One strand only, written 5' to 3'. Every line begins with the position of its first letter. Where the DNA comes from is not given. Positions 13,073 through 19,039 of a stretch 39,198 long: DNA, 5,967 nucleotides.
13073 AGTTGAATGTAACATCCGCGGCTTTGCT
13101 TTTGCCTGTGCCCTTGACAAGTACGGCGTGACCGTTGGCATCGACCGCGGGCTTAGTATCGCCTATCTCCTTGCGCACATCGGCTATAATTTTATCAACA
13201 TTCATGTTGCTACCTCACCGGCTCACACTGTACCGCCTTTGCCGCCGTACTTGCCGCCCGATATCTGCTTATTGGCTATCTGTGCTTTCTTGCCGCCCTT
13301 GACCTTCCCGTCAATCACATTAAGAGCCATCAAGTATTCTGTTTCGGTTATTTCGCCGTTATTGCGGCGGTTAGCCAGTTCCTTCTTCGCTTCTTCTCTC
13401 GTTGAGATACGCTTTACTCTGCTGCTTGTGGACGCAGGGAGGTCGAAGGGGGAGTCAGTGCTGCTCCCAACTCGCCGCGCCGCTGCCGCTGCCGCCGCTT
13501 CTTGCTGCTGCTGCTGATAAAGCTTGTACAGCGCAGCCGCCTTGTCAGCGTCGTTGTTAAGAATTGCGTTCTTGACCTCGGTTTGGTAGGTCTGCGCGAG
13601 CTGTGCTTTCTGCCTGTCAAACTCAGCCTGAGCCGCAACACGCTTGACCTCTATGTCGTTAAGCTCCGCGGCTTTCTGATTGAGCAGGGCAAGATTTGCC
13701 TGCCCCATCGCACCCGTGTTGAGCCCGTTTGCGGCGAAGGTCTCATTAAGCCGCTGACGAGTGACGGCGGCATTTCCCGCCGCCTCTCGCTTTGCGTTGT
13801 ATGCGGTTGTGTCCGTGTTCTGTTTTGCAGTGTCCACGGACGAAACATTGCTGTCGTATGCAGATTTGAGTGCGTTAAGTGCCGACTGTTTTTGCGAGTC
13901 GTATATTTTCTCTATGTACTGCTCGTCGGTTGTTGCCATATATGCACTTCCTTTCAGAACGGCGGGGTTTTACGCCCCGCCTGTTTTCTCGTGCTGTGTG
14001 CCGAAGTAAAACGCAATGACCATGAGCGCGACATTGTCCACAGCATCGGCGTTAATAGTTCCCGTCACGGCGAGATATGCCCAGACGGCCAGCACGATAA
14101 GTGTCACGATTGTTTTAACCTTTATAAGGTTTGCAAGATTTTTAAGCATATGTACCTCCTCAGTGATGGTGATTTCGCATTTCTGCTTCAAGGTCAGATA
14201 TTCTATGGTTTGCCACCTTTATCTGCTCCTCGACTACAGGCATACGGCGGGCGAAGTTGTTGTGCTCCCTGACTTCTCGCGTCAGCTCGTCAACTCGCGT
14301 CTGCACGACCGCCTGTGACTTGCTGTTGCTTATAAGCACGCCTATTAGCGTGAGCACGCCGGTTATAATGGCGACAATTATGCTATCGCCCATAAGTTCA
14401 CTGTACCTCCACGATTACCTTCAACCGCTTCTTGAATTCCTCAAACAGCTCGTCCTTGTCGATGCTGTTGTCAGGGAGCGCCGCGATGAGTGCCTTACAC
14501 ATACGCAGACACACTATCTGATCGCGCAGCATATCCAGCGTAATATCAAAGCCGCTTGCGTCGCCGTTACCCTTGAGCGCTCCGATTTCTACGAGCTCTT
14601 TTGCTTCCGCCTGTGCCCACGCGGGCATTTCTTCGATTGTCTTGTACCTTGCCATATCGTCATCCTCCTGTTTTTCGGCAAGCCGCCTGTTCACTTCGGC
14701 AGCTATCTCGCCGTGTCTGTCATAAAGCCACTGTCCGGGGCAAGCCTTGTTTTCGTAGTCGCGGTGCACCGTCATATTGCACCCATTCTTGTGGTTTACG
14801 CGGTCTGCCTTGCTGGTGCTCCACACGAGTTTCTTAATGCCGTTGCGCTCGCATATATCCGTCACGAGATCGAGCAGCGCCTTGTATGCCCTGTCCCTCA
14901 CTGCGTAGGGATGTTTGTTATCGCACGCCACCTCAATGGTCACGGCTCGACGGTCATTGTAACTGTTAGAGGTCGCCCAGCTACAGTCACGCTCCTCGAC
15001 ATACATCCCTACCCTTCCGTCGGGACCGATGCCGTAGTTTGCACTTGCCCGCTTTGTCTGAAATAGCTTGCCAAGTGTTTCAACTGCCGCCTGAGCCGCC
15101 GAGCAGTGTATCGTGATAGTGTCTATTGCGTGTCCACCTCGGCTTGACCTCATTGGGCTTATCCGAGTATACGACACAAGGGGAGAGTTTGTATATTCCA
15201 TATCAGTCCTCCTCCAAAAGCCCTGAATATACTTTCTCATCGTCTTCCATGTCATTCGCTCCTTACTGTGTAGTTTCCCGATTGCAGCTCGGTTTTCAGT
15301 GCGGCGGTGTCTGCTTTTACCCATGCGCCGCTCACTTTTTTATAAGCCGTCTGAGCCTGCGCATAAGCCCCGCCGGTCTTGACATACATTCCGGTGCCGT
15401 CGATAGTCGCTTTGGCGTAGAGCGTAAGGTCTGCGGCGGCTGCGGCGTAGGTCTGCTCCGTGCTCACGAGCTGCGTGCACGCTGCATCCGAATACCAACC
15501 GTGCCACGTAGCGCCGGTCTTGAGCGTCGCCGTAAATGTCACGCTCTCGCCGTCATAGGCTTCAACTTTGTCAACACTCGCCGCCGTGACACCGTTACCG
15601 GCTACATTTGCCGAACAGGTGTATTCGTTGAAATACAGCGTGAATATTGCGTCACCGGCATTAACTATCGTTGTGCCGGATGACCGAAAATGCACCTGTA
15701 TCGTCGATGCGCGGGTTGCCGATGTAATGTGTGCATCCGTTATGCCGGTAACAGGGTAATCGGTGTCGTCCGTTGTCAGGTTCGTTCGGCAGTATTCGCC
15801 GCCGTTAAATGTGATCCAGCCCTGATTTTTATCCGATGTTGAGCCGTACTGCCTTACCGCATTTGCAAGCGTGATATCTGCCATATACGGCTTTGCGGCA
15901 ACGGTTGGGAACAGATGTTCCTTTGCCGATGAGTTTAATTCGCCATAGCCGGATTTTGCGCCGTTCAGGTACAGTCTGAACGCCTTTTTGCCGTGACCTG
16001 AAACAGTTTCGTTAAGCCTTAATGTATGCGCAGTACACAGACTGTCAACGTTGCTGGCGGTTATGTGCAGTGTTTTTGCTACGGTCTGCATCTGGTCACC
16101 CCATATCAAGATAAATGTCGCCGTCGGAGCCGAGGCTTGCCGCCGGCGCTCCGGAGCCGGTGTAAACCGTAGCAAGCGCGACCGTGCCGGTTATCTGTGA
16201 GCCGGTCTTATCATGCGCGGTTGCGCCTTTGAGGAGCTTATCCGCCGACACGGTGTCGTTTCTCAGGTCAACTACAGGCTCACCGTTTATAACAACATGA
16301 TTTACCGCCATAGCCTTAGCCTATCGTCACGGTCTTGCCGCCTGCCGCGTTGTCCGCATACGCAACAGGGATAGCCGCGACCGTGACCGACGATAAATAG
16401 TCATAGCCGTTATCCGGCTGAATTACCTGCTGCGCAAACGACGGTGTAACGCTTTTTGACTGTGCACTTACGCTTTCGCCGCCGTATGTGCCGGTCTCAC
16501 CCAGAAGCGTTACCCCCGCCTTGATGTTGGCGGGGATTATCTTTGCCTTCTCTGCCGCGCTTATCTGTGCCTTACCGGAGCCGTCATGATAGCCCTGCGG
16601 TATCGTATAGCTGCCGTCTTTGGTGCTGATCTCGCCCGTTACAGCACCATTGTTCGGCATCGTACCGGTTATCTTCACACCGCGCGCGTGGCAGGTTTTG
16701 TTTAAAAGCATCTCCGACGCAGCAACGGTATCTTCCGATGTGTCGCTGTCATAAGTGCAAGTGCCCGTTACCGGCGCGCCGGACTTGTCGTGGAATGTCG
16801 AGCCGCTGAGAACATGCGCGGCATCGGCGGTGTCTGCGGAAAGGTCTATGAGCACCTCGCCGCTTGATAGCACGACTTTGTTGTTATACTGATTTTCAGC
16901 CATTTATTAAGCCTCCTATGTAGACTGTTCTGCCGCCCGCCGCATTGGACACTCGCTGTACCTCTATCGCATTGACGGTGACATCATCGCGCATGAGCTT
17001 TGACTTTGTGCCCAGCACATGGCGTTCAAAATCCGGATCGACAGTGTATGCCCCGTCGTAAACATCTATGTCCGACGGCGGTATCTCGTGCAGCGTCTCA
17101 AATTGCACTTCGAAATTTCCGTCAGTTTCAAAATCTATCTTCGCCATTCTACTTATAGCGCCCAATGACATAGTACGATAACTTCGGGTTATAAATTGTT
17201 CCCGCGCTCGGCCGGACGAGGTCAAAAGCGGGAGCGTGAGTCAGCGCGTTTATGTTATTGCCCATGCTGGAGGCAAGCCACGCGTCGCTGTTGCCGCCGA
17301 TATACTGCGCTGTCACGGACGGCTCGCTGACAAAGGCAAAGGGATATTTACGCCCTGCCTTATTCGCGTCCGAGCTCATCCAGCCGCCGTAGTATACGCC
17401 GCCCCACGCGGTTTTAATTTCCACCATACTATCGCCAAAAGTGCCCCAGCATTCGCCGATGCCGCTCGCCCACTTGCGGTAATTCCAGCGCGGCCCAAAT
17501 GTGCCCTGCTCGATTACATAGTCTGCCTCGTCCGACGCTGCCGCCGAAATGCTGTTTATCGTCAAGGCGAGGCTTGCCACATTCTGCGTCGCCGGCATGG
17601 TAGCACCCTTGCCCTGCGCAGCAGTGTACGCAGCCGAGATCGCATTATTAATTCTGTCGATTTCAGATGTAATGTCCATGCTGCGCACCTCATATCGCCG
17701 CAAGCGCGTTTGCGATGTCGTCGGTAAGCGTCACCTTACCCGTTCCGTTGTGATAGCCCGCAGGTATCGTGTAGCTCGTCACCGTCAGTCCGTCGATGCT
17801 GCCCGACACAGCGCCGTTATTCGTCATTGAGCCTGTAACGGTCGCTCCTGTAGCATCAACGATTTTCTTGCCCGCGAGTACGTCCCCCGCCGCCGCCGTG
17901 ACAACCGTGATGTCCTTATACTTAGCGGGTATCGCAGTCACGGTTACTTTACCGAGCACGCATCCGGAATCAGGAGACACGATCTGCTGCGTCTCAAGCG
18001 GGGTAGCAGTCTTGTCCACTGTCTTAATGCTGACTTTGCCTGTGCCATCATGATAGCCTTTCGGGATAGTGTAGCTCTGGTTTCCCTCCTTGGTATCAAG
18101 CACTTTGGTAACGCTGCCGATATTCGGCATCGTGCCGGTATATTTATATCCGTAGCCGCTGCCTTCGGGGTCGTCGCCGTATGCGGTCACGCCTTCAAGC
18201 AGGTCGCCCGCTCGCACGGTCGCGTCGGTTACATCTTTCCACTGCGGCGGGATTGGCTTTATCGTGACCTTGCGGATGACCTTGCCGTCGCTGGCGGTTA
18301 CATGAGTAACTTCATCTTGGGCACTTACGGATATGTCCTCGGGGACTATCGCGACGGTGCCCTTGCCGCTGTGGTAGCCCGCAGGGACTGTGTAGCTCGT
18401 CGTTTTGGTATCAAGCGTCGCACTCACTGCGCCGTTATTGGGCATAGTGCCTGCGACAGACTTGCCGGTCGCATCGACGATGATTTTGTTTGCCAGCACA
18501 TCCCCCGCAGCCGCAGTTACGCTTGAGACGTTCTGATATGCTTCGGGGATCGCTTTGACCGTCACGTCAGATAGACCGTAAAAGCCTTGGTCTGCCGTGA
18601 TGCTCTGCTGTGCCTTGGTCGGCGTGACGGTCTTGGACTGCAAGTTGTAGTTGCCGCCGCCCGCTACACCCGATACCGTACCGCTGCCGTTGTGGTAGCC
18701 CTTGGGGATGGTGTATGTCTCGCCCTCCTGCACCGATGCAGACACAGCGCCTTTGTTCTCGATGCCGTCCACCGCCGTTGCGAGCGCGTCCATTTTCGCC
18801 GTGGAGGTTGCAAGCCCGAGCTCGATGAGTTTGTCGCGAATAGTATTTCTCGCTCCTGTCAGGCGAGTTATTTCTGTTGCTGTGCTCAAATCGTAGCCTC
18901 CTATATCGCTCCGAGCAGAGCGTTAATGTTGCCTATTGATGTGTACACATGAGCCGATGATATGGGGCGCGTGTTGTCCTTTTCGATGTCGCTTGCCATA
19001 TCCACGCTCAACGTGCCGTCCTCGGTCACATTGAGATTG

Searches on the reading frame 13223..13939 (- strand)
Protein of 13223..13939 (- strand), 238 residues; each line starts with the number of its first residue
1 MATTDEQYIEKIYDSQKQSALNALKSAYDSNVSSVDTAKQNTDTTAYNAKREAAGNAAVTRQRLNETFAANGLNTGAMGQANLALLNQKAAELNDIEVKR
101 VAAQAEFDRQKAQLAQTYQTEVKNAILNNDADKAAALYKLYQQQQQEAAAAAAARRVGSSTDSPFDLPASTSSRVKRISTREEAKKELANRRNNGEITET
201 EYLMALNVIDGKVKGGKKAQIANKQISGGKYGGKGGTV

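Call 5: search_protein_families(library=pfam, proteins=[window:13223-13939:-], max_evalue=1)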
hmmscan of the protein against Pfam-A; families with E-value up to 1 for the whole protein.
window:13223-13939:- (238 aa): 2 families
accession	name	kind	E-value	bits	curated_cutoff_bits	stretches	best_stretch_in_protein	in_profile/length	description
PF09851.14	SHOCT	-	4.8e-06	26.6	27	1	186-206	4-24/28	Short C-terminal domain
PF15633.11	Tox-ART-HYD1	-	0.13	13.4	25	1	4-66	5-64/97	HYD1 signature containing ADP-ribosyltransferase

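Call 6: search_protein_families(library=phrogs, proteins=[window:13223-13939:-], max_evalue=0.01)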
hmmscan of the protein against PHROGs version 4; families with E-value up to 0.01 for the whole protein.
window:13223-13939:- (238 aa): 0 families

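Call 69: search_protein_families(library=ncbifam, proteins=[window:13223-13939:-], max_evalue=0.01)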
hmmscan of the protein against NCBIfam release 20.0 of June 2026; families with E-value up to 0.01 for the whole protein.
window:13223-13939:- (238 aa): 0 families

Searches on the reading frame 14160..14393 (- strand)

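Call 8: search_protein_families(library=phrogs, proteins=[window:14160-14393:-], max_evalue=0.001)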
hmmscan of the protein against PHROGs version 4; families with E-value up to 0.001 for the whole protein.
window:14160-14393:- (77 aa): 1 family
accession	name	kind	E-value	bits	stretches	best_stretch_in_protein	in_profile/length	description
phrog_1863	-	unknown function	3.1e-15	56.8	1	5-72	3-95/97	-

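Call 15: search_protein_families(library=pfam, proteins=[window:14160-14393:-], max_evalue=0.01)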
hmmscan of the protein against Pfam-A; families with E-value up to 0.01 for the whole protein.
window:14160-14393:- (77 aa): 0 families

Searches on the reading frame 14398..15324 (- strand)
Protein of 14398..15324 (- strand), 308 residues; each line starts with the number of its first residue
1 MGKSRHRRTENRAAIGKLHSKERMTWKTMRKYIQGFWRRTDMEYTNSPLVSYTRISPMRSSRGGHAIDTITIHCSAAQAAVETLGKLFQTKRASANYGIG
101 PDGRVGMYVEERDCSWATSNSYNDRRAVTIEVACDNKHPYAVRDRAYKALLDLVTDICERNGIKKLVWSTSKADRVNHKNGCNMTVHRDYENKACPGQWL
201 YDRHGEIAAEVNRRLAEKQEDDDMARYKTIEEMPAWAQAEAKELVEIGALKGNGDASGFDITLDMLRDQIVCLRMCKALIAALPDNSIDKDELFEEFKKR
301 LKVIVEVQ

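Call 8: search_protein_families(library=phrogs, proteins=[window:14398-15324:-], max_evalue=0.001)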
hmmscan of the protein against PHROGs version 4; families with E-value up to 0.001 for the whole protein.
window:14398-15324:- (308 aa): 13 families
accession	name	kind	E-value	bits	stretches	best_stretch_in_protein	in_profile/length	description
phrog_7698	-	lysis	6.7e-49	168.4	1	45-221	2-163/316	endolysin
phrog_20388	-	lysis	2.6e-46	159.7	1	44-218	184-362/527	endolysin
phrog_1794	-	lysis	1.3e-23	85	1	40-223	26-203/336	amidase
phrog_19265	-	unknown function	1.8e-20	74.8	1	59-214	16-159/293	-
phrog_833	-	lysis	2e-20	74.7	1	42-223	3-181/294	endolysin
phrog_14048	-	lysis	4.6e-18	66.9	1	58-258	18-226/305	endolysin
phrog_1493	-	lysis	9.7e-11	42.4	1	66-222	33-178/394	endolysin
phrog_670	-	lysis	9.2e-08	32.4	1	52-220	93-259/596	endolysin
phrog_2338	-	lysis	9.8e-08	32.7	1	57-232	17-187/346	endolysin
phrog_9611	-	lysis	6.3e-06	27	1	68-220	24-174/246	endolysin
phrog_4018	-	lysis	3.3e-05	24.7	0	62-135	26-99/285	amidase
phrog_8164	-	lysis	0.00021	21.8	1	66-218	25-179/320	endolysin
phrog_2998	-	lysis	0.00031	21.3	1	47-192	128-274/485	endolysin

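Call 15: search_protein_families(library=pfam, proteins=[window:14398-15324:-], max_evalue=0.01)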
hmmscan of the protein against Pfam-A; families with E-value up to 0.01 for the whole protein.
window:14398-15324:- (308 aa): 1 family
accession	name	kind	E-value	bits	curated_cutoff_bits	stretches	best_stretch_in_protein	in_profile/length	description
PF01510.30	Amidase_2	-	1.9e-17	64.2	26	1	65-198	3-131/131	N-acetylmuramoyl-L-alanine amidase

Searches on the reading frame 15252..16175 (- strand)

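Call 8: search_protein_families(library=phrogs, proteins=[window:15252-16175:-], max_evalue=0.001)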
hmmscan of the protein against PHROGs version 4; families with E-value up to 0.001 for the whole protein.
window:15252-16175:- (307 aa): 0 families

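Call 15: search_protein_families(library=pfam, proteins=[window:15252-16175:-], max_evalue=0.01)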
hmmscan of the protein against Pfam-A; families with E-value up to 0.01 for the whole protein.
window:15252-16175:- (307 aa): 1 family
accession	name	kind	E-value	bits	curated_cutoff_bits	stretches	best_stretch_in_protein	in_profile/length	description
PF09479.16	Flg_new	-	2.9e-06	27.7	27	1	194-255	8-65/65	Listeria-Bacteroides repeat domain (List_Bact_rpt)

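Call 69: search_protein_families(library=ncbifam, proteins=[window:15252-16175:-], max_evalue=0.01)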
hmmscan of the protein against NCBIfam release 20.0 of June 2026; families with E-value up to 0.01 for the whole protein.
window:15252-16175:- (307 aa): 0 families

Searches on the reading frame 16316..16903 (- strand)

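Call 8: search_protein_families(library=phrogs, proteins=[window:16316-16903:-], max_evalue=0.001)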
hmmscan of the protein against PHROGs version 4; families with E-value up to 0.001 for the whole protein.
window:16316-16903:- (195 aa): 2 families
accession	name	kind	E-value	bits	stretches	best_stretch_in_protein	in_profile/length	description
phrog_13589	-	unknown function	2.1e-49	169.3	1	1-194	733-937/1042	-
phrog_38337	-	unknown function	7.3e-09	35.8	1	53-147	303-397/622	-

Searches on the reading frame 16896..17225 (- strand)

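Call 8: search_protein_families(library=phrogs, proteins=[window:16896-17225:-], max_evalue=0.001)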
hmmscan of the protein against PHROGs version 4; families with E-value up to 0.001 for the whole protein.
window:16896-17225:- (109 aa): 1 family
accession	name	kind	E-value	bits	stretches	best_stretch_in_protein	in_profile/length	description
phrog_31538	-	unknown function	6.9e-15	56.4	1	25-104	29-106/109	-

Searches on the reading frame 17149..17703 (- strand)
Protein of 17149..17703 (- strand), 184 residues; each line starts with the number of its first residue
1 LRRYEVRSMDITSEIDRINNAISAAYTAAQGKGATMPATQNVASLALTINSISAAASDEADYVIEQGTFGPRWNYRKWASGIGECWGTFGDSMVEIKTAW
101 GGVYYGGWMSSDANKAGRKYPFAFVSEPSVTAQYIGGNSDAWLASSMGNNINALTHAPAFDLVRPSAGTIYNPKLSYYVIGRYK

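Call 8: search_protein_families(library=phrogs, proteins=[window:17149-17703:-], max_evalue=0.001)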
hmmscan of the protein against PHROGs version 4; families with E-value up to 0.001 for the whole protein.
window:17149-17703:- (184 aa): 1 family
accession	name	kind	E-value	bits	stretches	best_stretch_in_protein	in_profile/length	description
phrog_2712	-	tail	6.3e-08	32.5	1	54-184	581-699/700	tail fiber protein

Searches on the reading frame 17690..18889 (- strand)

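Call 7: search_protein_families(library=phrogs, proteins=[window:17690-18889:-], max_evalue=0.001)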
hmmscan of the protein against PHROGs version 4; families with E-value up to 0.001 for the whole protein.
window:17690-18889:- (399 aa): 1 family
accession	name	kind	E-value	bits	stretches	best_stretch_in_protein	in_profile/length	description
phrog_13589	-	unknown function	1e-37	130.6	3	215-297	785-854/1042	-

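Call 15: search_protein_families(library=pfam, proteins=[window:17690-18889:-], max_evalue=0.01)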
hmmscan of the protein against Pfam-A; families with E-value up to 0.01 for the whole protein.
window:17690-18889:- (399 aa): 0 families

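Call 69: search_protein_families(library=ncbifam, proteins=[window:17690-18889:-], max_evalue=0.01)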
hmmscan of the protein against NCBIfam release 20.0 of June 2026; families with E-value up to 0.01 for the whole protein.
window:17690-18889:- (399 aa): 0 families
